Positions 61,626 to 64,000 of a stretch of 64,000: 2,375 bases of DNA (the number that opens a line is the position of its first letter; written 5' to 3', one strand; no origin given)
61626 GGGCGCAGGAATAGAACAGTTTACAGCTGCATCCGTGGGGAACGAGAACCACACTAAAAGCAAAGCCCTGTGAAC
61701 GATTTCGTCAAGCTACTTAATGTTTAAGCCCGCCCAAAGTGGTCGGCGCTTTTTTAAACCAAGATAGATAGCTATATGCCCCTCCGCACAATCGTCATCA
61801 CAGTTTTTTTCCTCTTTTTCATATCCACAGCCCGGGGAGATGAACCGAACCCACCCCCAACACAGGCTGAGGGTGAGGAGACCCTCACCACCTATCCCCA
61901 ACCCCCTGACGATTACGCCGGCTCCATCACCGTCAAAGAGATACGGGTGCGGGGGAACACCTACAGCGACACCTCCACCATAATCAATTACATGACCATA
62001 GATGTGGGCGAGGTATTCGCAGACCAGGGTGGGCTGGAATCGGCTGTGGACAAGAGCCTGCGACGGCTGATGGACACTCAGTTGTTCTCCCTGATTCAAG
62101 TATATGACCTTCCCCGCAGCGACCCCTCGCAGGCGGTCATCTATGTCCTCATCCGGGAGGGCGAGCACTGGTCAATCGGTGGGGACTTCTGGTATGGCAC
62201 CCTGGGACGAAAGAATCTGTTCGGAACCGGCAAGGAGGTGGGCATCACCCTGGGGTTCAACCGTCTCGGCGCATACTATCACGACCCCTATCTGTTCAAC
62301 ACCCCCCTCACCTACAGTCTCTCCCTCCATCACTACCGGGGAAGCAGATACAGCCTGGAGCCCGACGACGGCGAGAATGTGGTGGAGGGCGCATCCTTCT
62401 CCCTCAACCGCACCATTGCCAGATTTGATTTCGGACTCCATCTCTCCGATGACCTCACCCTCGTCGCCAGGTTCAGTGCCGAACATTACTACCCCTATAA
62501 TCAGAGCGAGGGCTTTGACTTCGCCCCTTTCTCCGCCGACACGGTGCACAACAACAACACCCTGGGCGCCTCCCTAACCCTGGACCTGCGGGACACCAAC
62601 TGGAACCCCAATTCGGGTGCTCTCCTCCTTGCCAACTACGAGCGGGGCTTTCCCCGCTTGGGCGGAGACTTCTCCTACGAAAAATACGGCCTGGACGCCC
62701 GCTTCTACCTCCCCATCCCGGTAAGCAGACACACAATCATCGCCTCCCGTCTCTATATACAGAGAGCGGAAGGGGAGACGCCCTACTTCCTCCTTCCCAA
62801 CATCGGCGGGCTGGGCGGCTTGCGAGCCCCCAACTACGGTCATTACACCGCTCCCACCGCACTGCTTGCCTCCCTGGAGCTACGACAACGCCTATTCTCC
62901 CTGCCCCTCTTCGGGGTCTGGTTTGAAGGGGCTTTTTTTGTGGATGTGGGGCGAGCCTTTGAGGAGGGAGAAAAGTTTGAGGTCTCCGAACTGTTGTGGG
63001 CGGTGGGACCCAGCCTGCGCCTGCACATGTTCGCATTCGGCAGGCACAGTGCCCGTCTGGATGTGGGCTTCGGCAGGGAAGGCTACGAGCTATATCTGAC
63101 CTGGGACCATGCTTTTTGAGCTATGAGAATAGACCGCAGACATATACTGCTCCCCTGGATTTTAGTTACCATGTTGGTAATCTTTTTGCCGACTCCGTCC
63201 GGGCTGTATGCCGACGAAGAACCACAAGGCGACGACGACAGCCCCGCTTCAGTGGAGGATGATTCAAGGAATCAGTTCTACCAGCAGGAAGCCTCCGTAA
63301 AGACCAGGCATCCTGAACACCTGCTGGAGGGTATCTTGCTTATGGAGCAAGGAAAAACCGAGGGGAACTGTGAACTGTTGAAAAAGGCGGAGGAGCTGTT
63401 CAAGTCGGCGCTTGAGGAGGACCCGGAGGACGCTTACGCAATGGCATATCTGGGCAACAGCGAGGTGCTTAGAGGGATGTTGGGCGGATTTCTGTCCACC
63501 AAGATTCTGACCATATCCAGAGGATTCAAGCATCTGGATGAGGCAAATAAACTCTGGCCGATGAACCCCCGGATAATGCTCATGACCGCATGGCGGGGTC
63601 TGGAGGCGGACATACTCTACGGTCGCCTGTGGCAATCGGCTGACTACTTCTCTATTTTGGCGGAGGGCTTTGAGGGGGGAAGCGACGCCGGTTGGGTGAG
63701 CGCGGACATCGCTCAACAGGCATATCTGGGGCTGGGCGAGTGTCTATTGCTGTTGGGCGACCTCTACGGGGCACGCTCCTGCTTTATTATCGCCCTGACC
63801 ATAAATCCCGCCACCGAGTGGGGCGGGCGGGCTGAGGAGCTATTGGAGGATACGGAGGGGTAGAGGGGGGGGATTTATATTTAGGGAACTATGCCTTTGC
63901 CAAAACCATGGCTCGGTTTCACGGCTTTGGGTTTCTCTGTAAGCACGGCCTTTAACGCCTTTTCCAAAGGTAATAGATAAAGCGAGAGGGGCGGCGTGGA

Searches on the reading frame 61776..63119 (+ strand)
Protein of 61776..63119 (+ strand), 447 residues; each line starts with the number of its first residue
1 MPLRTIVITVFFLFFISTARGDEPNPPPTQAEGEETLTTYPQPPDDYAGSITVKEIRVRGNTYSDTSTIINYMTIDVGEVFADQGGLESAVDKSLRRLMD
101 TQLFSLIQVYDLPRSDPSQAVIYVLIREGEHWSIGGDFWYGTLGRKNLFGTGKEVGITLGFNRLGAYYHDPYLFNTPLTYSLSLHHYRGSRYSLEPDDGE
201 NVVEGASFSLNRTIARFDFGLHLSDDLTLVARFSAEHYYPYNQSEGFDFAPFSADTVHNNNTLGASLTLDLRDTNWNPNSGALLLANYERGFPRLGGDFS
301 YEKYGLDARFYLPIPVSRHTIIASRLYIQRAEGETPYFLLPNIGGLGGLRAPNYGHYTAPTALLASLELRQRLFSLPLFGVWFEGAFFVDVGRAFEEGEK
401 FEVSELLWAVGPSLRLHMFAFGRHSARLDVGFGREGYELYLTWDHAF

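Call 3: search_protein_families(library=pfam, proteins=[window:61776-63119:+], max_evalue=0.01)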
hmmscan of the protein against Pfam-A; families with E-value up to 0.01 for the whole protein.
window:61776-63119:+ (447 aa): 1 family
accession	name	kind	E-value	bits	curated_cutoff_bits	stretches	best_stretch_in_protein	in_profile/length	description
PF01103.29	Omp85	-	4.3e-21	76.2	24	1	147-416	1-291/325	Omp85 superfamily domain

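Call 95: search_solved_structures(query=window:61776-63119:+, max_evalue=0.01)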
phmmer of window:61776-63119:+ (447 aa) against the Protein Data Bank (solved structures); distinct sequences matched with E-value up to 0.01: 1.
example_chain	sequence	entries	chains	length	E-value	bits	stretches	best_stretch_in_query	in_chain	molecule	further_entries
9pxg_A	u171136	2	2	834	0.00073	21.5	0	138-265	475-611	Outer membrane protein assembly factor BamA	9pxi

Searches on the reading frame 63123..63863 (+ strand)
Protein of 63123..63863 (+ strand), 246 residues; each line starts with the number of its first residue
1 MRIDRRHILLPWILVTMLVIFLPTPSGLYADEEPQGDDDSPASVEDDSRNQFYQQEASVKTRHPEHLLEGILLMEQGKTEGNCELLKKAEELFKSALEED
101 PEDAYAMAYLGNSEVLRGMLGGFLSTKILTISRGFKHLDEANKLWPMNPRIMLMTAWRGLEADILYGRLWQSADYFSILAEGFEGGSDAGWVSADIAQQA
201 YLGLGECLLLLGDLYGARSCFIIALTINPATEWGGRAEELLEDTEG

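Call 3: search_protein_families(library=pfam, proteins=[window:63123-63863:+], max_evalue=0.01)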
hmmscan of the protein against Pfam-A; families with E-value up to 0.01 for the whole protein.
window:63123-63863:+ (246 aa): 8 families
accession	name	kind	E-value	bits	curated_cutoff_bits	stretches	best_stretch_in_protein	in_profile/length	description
PF00515.34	TPR_1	-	4.6e-06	26.6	27.8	0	200-229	3-32/34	Tetratricopeptide repeat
PF13432.12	TPR_16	-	8.4e-05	23.4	32.7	0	88-116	15-43/65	Tetratricopeptide repeat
PF07719.23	TPR_2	-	8.8e-05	22.8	27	0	199-229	2-32/34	Tetratricopeptide repeat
PF14559.12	TPR_19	-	0.00017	22.3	25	0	87-111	8-32/68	Tetratricopeptide repeat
PF13428.12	TPR_14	-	0.00025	21.9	23.5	0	83-111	14-42/44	Tetratricopeptide repeat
PF13181.12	TPR_8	-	0.0013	19.1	25.7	0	199-230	2-33/34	Tetratricopeptide repeat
PF13431.12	TPR_17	-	0.0024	18.4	24.4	0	92-112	1-21/34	Tetratricopeptide repeat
PF13424.12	TPR_12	-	0.0048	17.5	30.1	0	199-227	4-32/77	Tetratricopeptide repeat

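Call 49: find_encoding_contigs(protein=window:63123-63863:+, flank=10000, max_places=3)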
Protein window:63123-63863:+ (246 aa): no gene with exactly this product is on record in the collection.
